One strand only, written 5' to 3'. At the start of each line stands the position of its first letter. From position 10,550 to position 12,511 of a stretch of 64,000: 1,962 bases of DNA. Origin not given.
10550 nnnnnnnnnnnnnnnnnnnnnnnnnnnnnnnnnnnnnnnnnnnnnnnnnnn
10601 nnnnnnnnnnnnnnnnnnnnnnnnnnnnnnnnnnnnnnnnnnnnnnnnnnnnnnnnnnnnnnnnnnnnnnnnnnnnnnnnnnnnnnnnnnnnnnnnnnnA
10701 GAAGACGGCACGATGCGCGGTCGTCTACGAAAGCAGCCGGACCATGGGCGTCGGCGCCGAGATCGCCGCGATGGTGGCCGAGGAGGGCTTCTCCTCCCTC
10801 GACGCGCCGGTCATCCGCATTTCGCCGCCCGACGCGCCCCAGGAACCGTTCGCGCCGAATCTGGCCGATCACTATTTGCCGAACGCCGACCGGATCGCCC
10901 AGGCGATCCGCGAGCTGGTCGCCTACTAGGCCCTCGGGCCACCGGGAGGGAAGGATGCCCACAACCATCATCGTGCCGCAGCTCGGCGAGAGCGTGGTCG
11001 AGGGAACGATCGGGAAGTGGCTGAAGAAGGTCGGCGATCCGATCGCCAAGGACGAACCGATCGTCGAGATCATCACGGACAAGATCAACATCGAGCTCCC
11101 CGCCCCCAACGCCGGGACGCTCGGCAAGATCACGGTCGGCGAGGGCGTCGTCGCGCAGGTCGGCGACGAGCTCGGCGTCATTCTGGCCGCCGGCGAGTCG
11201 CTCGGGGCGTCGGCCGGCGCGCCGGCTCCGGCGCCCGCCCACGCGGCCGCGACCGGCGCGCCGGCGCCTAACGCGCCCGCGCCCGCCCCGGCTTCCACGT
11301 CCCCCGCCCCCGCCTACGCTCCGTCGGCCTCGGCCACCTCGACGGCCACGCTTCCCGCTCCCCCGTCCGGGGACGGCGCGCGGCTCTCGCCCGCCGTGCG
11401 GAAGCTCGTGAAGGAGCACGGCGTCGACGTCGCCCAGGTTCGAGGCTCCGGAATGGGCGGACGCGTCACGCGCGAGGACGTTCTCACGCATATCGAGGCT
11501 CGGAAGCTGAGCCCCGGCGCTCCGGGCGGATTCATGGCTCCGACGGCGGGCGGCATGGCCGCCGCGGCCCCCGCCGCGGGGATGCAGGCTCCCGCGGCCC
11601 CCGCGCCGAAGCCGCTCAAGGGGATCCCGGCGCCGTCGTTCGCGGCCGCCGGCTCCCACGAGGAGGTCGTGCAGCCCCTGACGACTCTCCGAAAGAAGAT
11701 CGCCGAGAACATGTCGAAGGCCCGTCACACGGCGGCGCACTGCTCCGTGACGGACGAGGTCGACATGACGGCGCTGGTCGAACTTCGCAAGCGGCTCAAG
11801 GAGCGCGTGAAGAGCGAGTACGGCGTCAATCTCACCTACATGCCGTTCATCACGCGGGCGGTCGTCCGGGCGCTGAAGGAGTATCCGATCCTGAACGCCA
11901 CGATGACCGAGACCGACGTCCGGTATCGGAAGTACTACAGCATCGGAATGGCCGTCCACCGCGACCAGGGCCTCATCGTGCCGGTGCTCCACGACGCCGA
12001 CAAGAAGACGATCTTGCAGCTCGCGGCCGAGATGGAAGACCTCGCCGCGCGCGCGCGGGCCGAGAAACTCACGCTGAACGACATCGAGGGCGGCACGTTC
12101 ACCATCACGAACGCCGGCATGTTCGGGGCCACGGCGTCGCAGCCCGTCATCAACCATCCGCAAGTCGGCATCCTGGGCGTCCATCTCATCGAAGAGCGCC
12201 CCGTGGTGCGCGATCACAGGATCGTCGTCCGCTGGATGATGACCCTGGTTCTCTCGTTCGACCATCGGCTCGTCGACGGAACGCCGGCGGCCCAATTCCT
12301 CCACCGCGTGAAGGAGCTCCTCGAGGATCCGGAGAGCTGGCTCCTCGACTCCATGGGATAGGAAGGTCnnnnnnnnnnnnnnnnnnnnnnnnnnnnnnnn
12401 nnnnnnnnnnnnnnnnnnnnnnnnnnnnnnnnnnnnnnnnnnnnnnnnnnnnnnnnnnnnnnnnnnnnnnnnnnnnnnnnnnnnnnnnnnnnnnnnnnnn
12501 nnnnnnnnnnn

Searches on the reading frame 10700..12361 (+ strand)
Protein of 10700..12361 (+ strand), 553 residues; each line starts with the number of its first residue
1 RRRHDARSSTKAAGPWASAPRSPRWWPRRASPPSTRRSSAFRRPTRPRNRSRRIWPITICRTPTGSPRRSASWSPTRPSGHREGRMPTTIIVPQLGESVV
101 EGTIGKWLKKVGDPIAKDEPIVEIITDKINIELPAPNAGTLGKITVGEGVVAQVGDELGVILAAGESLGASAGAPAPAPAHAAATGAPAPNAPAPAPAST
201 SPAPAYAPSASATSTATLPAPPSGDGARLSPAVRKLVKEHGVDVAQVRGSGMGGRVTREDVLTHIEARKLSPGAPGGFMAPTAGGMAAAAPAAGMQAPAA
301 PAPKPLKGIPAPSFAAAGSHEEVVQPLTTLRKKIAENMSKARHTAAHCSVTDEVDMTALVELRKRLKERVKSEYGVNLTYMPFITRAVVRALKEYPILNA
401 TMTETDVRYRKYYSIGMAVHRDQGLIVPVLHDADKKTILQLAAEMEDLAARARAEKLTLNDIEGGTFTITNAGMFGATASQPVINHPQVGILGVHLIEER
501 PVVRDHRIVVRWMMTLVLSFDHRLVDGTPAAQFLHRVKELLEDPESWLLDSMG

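Call 56: search_protein_families(library=pfam, proteins=[window:10700-12361:+], max_evalue=0.00001)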
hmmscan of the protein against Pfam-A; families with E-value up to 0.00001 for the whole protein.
window:10700-12361:+ (553 aa): 3 families
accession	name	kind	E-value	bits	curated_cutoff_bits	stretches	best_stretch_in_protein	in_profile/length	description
PF00198.28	2-oxoacid_dh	-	6e-88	294.6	23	1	321-549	3-232/232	2-oxoacid dehydrogenases acyltransferase (catalytic domain)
PF00364.28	Biotin_lipoyl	-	2.7e-17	62.8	22.1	1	89-161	2-73/73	Biotin-requiring enzyme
PF02817.22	E3_binding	-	1.8e-14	54.1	23.7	1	228-262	2-36/36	e3 binding domain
